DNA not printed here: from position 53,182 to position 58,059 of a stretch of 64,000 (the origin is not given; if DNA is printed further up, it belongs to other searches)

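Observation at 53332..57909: Orphan 1,525-aa charged/transmembrane giant protein splitting a glycan-biosynthesis neighbourhood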

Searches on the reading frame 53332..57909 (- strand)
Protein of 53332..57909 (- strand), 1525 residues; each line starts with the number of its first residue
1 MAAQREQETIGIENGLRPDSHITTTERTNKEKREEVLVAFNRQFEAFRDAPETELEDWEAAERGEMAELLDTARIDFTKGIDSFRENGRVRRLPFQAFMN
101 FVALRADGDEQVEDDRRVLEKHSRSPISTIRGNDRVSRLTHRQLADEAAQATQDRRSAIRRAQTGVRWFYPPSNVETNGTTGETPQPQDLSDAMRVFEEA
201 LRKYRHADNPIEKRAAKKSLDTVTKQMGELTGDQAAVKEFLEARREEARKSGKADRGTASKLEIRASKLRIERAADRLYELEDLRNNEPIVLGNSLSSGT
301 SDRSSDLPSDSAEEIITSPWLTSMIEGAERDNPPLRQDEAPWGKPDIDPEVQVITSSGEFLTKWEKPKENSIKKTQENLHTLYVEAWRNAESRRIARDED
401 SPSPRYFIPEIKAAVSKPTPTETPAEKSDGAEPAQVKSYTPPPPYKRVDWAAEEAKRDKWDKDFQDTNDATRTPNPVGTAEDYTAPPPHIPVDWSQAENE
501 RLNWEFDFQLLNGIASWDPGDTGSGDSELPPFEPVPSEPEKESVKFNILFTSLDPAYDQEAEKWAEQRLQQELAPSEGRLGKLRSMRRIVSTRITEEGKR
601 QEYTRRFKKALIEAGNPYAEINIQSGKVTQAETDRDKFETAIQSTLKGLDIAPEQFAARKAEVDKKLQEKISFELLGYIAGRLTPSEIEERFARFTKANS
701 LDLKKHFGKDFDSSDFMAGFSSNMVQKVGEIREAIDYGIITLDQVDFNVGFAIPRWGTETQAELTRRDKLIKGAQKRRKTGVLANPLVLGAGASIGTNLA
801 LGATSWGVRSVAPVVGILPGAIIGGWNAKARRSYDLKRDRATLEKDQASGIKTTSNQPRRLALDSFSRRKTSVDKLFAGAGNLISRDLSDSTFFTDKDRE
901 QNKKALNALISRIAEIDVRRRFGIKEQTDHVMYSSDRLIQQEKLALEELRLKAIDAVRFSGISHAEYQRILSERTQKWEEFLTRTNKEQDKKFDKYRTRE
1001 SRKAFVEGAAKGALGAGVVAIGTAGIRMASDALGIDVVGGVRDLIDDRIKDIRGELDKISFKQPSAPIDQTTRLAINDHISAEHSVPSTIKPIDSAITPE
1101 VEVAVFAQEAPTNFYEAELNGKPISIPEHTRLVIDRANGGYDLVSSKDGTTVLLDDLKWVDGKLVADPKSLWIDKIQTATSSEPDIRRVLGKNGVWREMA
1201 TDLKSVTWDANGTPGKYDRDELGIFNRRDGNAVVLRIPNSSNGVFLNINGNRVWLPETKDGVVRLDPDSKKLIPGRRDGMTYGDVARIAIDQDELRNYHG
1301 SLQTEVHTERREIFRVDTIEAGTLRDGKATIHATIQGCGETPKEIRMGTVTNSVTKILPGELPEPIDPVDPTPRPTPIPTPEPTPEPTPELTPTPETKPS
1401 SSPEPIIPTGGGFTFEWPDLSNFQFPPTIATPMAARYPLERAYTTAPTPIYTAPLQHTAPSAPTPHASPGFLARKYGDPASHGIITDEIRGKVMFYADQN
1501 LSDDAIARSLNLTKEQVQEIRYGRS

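Call 5: search_protein_families(library=pfam, proteins=[window:53332-57909:-], max_evalue=1)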
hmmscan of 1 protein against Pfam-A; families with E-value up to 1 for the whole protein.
window:53332-57909:- (1525 aa): 0 families

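Call 7: find_homologous_proteins(query=window:53332-57909:-)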
Query window:53332-57909:- (1525 aa): 7 proteins with E <= 0.001 among 8000 candidates.
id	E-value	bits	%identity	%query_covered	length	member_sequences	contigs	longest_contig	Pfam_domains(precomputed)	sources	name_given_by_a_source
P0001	0.0e+0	2275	67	98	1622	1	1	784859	-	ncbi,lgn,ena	-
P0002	0.0e+0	2037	72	66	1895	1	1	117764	-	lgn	-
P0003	0.0e+0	1680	57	65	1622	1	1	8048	-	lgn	-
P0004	0.0e+0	1574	57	79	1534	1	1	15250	-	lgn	-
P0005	0.0e+0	1561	59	69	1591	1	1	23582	-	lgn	-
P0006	0.0e+0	1491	81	27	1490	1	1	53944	-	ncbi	-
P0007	1.8e-173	597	31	77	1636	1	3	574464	-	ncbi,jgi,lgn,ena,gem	-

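Call 8: search_protein_families(library=ncbifam, proteins=[window:53332-57909:-], max_evalue=0.1)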
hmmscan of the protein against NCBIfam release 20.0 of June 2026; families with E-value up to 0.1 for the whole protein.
window:53332-57909:- (1525 aa): 2 families
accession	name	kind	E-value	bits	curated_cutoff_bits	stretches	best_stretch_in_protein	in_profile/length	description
NF033186.1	internalin_K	exception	0.0002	20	1100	1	1350-1402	489-541/604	class 1 internalin InlK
NF037973.1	metallo_SslE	exception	0.0042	14.5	3000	1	1360-1413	43-93/1519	lipoprotein metalloprotease SslE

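Call 9: search_protein_families(library=phrogs, proteins=[window:53332-57909:-], max_evalue=0.1)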
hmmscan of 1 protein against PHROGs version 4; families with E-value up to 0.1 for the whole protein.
window:53332-57909:- (1525 aa): 2 families
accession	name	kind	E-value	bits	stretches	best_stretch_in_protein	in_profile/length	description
phrog_1103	-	unknown function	0.00015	22.8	1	988-1027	30-75/80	-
phrog_33317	-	unknown function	0.041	15.1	0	1298-1399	13-111/121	-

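Call 11: find_encoding_contigs(protein=window:53335-57909:-, flank=10000, max_places=4)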
Protein window:53335-57909:- (1525 aa): no gene with exactly this product is on record in the collection.

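Call 12: find_encoding_contigs(protein=P0001, flank=10000, max_places=3)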
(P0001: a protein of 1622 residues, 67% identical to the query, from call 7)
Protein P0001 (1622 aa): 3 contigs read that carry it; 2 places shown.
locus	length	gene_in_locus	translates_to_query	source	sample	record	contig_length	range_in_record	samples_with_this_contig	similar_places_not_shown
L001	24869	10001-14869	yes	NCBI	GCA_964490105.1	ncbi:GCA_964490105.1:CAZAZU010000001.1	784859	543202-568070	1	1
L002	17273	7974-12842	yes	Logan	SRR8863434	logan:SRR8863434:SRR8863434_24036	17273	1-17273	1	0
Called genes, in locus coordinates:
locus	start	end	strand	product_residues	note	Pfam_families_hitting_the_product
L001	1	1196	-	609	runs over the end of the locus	PF00456:Transketolase_N, PF13292:DXP_synthase_N, PF00676:E1_dh, PF02779:Transket_pyr, PF02780:Transketolase_C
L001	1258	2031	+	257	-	PF02673:BacA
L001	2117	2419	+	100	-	PF01035:DNA_binding_1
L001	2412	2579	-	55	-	-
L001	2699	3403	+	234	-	PF02585:PIG-L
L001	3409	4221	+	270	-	PF08889:WbqC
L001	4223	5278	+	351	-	PF00704:Glyco_hydro_18, PF03644:Glyco_hydro_85 (weak)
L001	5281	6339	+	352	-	PF01041:DegT_DnrJ_EryC1, PF01212:Beta_elim_lyase (faint), PF01053:Cys_Met_Meta_PP (weak)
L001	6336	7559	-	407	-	PF13641:Glyco_tranf_2_3, PF00535:Glycos_transf_2, PF13632:Glyco_trans_2_3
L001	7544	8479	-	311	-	PF00106:adh_short (weak), PF01073:3Beta_HSD, PF01370:Epimerase, PF02719:Polysacc_synt_2, PF04321:RmlD_sub_bind, PF16363:GDP_Man_Dehyd, PF07993:NAD_binding_4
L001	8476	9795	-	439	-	PF02826:2-Hacid_dh_C (faint), PF03446:NAD_binding_2, PF03721:UDPG_MGDP_dh_N, PF03807:F420_oxidored (weak), PF00984:UDPG_MGDP_dh, PF03720:UDPG_MGDP_dh_C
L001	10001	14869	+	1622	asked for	-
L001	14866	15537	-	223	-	-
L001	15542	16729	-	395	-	-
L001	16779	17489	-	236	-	PF00535:Glycos_transf_2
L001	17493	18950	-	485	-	PF13231:PMT_2 (weak)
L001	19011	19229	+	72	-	-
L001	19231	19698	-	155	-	PF07963:N_methyl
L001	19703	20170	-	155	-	PF07963:N_methyl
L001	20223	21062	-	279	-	-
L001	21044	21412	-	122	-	-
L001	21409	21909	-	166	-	PF07963:N_methyl (weak)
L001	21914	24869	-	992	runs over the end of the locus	-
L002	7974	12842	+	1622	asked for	-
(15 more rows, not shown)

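Call 13: find_encoding_contigs(protein=P0007, flank=10000, max_places=3)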
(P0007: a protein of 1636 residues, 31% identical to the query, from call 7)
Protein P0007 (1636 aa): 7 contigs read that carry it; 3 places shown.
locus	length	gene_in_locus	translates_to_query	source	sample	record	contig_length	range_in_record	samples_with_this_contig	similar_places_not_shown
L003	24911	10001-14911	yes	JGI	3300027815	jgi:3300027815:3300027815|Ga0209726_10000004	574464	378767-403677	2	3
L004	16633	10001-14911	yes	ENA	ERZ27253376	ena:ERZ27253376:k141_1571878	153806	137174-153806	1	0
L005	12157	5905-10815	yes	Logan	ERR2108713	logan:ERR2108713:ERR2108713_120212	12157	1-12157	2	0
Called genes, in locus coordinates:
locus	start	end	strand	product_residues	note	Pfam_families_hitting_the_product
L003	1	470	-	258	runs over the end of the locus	PF00005:ABC_tran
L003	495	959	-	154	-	-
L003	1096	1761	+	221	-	PF01797:Y1_Tnp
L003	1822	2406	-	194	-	PF01551:Peptidase_M23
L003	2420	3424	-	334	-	PF03462:PCRF, PF00472:RF-1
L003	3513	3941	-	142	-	-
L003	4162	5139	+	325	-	PF00294:PfkB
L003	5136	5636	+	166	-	PF02502:LacAB_rpiB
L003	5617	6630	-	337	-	PF00044:Gp_dh_N, PF02800:Gp_dh_C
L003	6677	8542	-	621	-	PF00456:Transketolase_N, PF13292:DXP_synthase_N, PF00676:E1_dh, PF02779:Transket_pyr, PF02780:Transketolase_C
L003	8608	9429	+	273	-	PF02673:BacA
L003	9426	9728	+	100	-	PF01035:DNA_binding_1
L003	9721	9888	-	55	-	-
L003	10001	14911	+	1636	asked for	-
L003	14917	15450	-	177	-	-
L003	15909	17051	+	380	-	-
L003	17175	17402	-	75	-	-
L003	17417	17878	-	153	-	PF07963:N_methyl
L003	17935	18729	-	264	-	-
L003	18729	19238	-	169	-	-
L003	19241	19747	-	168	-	PF07963:N_methyl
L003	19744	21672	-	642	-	PF08309:LVIVD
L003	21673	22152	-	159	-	-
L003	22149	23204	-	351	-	PF00482:T2SSF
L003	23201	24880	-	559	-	PF05157:MshEN, PF00437:T2SSE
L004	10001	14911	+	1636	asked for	-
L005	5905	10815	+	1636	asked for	-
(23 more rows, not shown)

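Call 23: find_encoding_contigs(protein=P0002, flank=10000, max_places=2)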
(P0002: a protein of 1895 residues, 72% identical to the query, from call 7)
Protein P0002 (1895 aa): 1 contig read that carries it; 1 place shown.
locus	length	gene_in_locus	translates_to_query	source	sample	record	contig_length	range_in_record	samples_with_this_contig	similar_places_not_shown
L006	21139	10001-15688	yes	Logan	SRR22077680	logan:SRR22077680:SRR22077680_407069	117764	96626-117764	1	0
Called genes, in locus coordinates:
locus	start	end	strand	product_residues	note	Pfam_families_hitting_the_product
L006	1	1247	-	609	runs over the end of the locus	PF00456:Transketolase_N, PF13292:DXP_synthase_N, PF00676:E1_dh, PF02779:Transket_pyr, PF02780:Transketolase_C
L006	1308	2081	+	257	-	PF02673:BacA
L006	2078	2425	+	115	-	PF01035:DNA_binding_1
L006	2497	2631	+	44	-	-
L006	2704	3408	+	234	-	PF02585:PIG-L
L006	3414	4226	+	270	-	PF08889:WbqC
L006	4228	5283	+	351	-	PF00704:Glyco_hydro_18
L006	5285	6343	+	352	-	PF01041:DegT_DnrJ_EryC1, PF01053:Cys_Met_Meta_PP (weak)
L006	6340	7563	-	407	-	PF13641:Glyco_tranf_2_3, PF00535:Glycos_transf_2, PF13632:Glyco_trans_2_3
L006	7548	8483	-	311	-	PF00106:adh_short (weak), PF01073:3Beta_HSD, PF01370:Epimerase, PF02719:Polysacc_synt_2, PF04321:RmlD_sub_bind, PF16363:GDP_Man_Dehyd, PF07993:NAD_binding_4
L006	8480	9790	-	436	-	PF02826:2-Hacid_dh_C (weak), PF03446:NAD_binding_2, PF03807:F420_oxidored, PF03721:UDPG_MGDP_dh_N, PF00984:UDPG_MGDP_dh, PF03720:UDPG_MGDP_dh_C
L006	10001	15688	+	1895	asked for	-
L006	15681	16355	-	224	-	-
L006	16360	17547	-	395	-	-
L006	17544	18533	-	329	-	PF01073:3Beta_HSD, PF01370:Epimerase, PF02719:Polysacc_synt_2, PF04321:RmlD_sub_bind, PF07993:NAD_binding_4 (faint), PF13460:NAD_binding_10, PF16363:GDP_Man_Dehyd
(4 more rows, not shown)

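Call 24: find_encoding_contigs(protein=P0006, flank=10000, max_places=2)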
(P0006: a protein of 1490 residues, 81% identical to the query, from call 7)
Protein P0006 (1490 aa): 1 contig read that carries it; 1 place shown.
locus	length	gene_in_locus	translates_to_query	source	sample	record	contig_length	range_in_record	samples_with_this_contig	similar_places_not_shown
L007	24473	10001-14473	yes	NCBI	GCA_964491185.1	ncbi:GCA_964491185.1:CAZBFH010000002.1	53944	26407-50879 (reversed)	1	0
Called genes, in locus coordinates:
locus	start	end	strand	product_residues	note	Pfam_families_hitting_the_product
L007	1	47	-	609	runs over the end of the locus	PF00456:Transketolase_N, PF13292:DXP_synthase_N, PF00676:E1_dh, PF02779:Transket_pyr, PF02780:Transketolase_C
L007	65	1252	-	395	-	-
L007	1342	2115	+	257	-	PF02673:BacA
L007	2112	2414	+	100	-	PF01035:DNA_binding_1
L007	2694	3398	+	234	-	PF02585:PIG-L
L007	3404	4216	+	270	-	PF08889:WbqC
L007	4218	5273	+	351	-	PF00704:Glyco_hydro_18, PF03644:Glyco_hydro_85 (weak)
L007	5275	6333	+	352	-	PF01041:DegT_DnrJ_EryC1, PF01053:Cys_Met_Meta_PP (weak)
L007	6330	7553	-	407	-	PF13641:Glyco_tranf_2_3, PF00535:Glycos_transf_2, PF13632:Glyco_trans_2_3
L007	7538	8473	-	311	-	PF00106:adh_short (weak), PF01073:3Beta_HSD, PF01370:Epimerase, PF02719:Polysacc_synt_2, PF04321:RmlD_sub_bind, PF16363:GDP_Man_Dehyd, PF07993:NAD_binding_4 (weak), PF02719:Polysacc_synt_2 (weak)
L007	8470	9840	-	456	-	PF02826:2-Hacid_dh_C (weak), PF03446:NAD_binding_2, PF03721:UDPG_MGDP_dh_N, PF03807:F420_oxidored (weak), PF00984:UDPG_MGDP_dh, PF03720:UDPG_MGDP_dh_C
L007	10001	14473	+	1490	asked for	-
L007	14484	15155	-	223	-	-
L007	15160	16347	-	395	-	-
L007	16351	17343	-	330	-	PF01073:3Beta_HSD, PF01370:Epimerase, PF02719:Polysacc_synt_2, PF04321:RmlD_sub_bind, PF07993:NAD_binding_4 (faint), PF13460:NAD_binding_10, PF16363:GDP_Man_Dehyd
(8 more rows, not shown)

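Call 25: find_encoding_contigs(protein=P0005, flank=10000, max_places=2)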
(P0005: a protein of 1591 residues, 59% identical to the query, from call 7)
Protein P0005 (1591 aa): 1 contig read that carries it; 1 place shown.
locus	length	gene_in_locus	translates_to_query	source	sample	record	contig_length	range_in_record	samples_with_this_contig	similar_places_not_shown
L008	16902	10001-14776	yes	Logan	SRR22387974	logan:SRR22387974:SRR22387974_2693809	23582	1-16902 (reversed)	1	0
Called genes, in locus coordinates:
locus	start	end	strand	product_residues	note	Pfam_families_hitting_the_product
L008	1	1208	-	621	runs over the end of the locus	PF00456:Transketolase_N, PF13292:DXP_synthase_N, PF00676:E1_dh, PF02779:Transket_pyr, PF02780:Transketolase_C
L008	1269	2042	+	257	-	PF02673:BacA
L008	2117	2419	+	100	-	PF01035:DNA_binding_1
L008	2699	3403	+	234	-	PF02585:PIG-L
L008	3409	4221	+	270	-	PF08889:WbqC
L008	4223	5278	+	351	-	PF00704:Glyco_hydro_18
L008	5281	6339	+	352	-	PF01041:DegT_DnrJ_EryC1, PF01053:Cys_Met_Meta_PP (weak)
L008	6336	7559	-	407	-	PF13641:Glyco_tranf_2_3, PF00535:Glycos_transf_2, PF13632:Glyco_trans_2_3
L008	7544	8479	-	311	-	PF00106:adh_short (weak), PF01073:3Beta_HSD, PF01370:Epimerase, PF02719:Polysacc_synt_2, PF04321:RmlD_sub_bind, PF13847:Methyltransf_31 (weak), PF16363:GDP_Man_Dehyd, PF07993:NAD_binding_4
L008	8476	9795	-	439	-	PF03446:NAD_binding_2 (weak), PF03807:F420_oxidored (weak), PF03721:UDPG_MGDP_dh_N, PF00984:UDPG_MGDP_dh, PF03720:UDPG_MGDP_dh_C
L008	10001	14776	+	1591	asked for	-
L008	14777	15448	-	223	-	-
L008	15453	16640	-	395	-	-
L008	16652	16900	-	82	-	?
